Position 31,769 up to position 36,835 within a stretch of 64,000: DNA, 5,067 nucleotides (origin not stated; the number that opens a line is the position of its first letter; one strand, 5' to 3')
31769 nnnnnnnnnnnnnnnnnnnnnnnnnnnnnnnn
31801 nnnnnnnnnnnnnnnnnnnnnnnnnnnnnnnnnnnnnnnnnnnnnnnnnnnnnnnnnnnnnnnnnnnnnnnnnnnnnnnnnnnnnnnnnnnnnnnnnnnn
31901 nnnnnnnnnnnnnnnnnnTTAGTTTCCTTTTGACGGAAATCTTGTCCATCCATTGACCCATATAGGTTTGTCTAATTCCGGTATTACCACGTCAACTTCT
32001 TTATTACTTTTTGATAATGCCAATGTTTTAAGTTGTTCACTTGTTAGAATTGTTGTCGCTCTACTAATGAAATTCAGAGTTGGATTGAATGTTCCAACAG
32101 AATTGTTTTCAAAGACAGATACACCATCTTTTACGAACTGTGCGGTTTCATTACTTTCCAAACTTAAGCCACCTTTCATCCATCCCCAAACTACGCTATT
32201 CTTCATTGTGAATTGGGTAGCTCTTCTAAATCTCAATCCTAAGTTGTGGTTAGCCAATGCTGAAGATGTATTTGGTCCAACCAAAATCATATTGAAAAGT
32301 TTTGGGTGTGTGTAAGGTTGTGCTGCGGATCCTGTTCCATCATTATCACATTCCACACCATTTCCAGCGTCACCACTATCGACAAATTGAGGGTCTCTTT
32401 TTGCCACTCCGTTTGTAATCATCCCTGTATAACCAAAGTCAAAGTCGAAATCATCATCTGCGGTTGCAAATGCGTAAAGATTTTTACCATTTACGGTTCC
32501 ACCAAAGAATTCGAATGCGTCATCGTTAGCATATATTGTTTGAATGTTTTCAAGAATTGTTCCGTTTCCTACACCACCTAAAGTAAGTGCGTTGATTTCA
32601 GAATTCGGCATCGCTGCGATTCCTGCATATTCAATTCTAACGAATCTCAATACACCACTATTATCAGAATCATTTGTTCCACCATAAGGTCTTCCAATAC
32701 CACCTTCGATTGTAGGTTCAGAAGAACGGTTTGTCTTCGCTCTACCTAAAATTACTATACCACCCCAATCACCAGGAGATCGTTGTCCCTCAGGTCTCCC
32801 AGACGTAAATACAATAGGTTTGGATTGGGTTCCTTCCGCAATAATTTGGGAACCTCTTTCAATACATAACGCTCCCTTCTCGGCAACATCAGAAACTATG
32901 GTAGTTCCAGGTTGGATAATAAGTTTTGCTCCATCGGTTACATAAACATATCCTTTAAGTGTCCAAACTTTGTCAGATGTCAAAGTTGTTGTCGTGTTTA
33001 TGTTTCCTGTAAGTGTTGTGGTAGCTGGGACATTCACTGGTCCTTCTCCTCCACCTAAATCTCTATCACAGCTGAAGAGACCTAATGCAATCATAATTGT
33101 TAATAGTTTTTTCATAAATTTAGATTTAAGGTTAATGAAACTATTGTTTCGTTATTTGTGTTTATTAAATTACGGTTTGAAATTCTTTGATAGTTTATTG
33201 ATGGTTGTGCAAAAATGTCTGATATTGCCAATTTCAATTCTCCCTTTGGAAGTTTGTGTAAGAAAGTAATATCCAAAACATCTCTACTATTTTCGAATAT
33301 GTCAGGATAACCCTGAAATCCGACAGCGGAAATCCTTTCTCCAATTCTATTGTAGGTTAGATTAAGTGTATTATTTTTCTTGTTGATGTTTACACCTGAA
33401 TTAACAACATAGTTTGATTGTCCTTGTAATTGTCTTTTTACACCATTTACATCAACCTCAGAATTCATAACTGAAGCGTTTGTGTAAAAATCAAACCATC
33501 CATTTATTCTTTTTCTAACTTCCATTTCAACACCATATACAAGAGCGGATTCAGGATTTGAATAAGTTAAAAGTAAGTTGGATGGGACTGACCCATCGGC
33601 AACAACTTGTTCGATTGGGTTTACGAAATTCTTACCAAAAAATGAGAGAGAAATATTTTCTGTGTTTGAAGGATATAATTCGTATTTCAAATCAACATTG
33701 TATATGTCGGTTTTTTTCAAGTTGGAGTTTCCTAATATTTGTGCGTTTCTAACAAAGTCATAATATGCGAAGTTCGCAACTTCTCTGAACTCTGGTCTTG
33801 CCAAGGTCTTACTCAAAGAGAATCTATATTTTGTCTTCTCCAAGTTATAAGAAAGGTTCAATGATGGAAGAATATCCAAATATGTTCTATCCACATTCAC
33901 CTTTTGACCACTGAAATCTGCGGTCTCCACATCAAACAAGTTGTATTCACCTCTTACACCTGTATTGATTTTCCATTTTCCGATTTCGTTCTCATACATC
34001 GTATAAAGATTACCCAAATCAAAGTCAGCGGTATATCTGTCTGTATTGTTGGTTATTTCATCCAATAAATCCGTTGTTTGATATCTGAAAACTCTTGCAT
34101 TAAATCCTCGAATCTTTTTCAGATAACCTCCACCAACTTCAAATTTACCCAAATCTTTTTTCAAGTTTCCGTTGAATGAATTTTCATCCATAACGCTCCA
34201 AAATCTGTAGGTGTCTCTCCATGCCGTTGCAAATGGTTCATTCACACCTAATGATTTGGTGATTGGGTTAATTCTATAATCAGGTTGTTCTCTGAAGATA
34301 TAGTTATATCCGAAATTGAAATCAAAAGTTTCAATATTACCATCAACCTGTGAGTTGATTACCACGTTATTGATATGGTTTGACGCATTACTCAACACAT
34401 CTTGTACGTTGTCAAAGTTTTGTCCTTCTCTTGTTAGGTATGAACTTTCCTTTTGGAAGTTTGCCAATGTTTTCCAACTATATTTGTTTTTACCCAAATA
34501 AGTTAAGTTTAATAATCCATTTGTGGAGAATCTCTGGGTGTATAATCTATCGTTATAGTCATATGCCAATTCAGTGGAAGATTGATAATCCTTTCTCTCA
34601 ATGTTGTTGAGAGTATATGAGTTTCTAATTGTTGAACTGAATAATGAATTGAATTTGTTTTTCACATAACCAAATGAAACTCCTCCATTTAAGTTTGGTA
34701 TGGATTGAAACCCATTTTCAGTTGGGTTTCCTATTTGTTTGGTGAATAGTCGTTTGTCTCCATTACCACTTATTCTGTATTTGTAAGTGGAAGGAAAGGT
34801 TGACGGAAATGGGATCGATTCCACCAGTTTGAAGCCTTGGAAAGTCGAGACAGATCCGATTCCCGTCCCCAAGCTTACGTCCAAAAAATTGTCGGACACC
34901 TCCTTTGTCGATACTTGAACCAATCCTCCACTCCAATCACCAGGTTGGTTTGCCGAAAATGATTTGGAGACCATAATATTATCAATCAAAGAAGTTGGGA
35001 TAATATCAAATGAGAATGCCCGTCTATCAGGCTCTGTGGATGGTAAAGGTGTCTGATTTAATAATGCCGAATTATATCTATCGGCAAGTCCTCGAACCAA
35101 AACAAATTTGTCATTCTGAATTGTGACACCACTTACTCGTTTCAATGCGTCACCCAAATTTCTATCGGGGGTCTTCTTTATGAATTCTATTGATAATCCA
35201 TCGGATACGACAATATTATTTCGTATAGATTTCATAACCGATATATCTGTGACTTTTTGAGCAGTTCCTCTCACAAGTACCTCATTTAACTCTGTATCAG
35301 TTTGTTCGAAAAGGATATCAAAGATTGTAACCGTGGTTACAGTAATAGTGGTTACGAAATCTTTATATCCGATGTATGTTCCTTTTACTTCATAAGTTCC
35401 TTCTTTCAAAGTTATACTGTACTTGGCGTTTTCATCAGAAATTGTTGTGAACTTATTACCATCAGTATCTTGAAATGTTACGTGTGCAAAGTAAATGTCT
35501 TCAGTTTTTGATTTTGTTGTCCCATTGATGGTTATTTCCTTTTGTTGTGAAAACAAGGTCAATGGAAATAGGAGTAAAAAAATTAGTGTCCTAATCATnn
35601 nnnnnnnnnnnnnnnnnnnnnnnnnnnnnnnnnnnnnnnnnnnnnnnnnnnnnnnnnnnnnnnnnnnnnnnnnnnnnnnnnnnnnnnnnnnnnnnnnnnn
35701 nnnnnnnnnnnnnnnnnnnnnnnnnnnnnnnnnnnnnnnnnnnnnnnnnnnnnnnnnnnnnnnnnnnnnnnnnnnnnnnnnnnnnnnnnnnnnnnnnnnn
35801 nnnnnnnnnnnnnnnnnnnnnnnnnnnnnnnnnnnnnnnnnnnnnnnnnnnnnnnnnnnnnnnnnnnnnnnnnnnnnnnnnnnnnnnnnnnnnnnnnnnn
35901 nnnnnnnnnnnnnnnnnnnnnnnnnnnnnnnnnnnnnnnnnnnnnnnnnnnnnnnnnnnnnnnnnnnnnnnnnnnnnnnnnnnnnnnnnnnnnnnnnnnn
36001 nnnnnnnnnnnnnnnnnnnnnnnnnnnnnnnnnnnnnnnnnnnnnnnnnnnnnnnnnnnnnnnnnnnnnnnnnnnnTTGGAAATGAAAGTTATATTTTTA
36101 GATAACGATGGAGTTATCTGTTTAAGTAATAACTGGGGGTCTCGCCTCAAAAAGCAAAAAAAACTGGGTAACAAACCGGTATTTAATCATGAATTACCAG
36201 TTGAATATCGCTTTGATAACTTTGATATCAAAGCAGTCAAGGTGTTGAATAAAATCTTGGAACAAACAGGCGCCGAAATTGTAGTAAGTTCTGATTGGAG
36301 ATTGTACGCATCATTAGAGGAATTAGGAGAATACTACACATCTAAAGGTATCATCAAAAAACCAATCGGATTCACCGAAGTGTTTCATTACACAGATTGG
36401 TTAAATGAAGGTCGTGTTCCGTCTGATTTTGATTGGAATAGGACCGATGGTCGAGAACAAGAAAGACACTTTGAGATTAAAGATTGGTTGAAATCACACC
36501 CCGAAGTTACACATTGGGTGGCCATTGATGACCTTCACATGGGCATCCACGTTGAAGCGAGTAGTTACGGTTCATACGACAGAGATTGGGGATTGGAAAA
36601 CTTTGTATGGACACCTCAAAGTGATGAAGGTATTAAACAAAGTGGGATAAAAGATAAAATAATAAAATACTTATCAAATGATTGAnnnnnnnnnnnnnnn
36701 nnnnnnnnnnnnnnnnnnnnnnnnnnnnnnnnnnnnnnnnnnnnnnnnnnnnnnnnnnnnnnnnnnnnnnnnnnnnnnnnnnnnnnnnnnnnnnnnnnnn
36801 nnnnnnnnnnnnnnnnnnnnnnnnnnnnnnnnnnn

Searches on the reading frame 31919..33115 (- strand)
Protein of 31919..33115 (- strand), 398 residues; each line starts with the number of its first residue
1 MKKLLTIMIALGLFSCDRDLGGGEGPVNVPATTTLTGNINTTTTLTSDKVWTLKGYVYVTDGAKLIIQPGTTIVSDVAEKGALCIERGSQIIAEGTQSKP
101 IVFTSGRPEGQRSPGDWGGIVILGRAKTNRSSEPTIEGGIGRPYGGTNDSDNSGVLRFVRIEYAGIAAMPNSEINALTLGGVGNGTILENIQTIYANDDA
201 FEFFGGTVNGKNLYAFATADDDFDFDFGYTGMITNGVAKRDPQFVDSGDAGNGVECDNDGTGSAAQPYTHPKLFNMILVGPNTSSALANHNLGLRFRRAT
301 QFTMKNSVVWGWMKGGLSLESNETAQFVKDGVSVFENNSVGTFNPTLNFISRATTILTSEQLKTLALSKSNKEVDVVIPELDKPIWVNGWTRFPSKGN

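Call 10: search_protein_families(library=pfam, proteins=[window:31919-33115:-])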
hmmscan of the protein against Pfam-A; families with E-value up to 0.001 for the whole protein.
window:31919-33115:- (398 aa): 0 families

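Call 13: find_related_loci(query=window:31919-33115:-, collection=viral_contigs, flank=6000)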
Query window:31919-33115:- (398 aa) in viral_contigs; peptide patterns used: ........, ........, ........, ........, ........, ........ (x = any residue, [..] = any of these).
209 stretches matched a pattern; 145 encode a relative of the query (tblastn E <= 1e-3); the best 80 are kept; 80 distinct loci.
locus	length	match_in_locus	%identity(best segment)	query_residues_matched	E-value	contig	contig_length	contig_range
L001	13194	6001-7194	96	1-398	0e+0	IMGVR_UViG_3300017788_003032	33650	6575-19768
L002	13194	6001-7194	95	1-398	0e+0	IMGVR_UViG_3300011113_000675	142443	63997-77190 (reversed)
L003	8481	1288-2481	93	1-398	0e+0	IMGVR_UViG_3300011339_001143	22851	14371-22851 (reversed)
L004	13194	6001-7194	95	1-398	0e+0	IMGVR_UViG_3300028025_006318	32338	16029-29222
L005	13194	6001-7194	89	1-398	0e+0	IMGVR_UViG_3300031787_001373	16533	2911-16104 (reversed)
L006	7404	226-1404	89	6-398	0e+0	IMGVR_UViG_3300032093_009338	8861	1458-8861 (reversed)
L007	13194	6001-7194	88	1-398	0e+0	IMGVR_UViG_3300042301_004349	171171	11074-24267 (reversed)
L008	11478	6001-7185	88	1-395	0e+0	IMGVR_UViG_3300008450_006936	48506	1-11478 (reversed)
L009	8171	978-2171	88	1-398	0e+0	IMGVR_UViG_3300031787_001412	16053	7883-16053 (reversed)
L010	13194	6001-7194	88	1-398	0e+0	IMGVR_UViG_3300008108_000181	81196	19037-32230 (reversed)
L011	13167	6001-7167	89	10-398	0e+0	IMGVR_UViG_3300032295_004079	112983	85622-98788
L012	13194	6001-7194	87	1-398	0e+0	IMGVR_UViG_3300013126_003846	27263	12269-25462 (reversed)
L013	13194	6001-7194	87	1-398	0e+0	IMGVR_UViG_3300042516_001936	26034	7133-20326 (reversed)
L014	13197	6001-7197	87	1-398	0e+0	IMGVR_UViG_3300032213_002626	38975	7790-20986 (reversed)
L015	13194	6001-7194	85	1-398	0e+0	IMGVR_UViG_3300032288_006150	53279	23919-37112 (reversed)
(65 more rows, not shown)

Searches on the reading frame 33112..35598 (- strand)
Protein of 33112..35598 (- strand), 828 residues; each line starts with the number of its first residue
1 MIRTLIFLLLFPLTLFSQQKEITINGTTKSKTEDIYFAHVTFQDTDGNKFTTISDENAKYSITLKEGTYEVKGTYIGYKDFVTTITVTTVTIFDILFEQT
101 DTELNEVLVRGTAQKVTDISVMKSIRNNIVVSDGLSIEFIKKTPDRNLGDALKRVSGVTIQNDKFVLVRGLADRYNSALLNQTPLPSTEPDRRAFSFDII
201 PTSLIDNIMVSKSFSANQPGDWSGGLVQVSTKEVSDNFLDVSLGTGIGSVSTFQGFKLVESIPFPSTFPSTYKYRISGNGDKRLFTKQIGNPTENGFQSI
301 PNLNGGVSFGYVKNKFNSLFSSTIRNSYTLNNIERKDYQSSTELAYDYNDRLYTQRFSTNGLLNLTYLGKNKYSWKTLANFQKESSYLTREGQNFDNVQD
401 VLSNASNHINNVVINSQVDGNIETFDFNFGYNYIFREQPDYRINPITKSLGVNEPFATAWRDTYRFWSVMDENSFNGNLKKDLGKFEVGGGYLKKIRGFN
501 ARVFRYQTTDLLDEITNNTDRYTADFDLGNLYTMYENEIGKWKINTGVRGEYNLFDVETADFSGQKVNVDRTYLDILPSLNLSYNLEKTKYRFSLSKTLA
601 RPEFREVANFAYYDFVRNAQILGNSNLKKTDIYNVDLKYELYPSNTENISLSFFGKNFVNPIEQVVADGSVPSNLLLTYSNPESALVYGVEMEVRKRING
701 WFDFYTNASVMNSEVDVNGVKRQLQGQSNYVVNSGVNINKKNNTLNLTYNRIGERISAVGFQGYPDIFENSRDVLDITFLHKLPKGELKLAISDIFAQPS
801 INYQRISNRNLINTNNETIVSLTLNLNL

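Call 10: search_protein_families(library=pfam, proteins=[window:33112-35598:-])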
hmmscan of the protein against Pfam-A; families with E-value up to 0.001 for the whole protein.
window:33112-35598:- (828 aa): 4 families
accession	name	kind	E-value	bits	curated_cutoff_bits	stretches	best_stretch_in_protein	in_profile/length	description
PF14905.12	OMP_b-brl_3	-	4.3e-26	92.4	27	1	472-818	56-396/408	Outer membrane protein beta-barrel family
PF07715.20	Plug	-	2e-08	35.1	23.9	1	135-218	12-99/107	TonB-dependent Receptor Plug Domain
PF13715.12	CarbopepD_reg_2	-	2.3e-06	28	32.2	1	26-109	3-88/88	CarboxypepD_reg-like domain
PF13620.12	CarboxypepD_reg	-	1.5e-05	25.7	32.3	1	23-88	1-70/82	Carboxypeptidase regulatory-like domain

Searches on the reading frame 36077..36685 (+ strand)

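Call 10: search_protein_families(library=pfam, proteins=[window:36077-36685:+])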
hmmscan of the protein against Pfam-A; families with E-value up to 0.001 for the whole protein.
window:36077-36685:+ (202 aa): 1 family
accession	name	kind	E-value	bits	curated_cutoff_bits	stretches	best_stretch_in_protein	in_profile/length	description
PF18143.6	HAD_SAK_2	-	8e-21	75.3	27.5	1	5-158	1-112/139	HAD domain in Swiss Army Knife RNA repair proteins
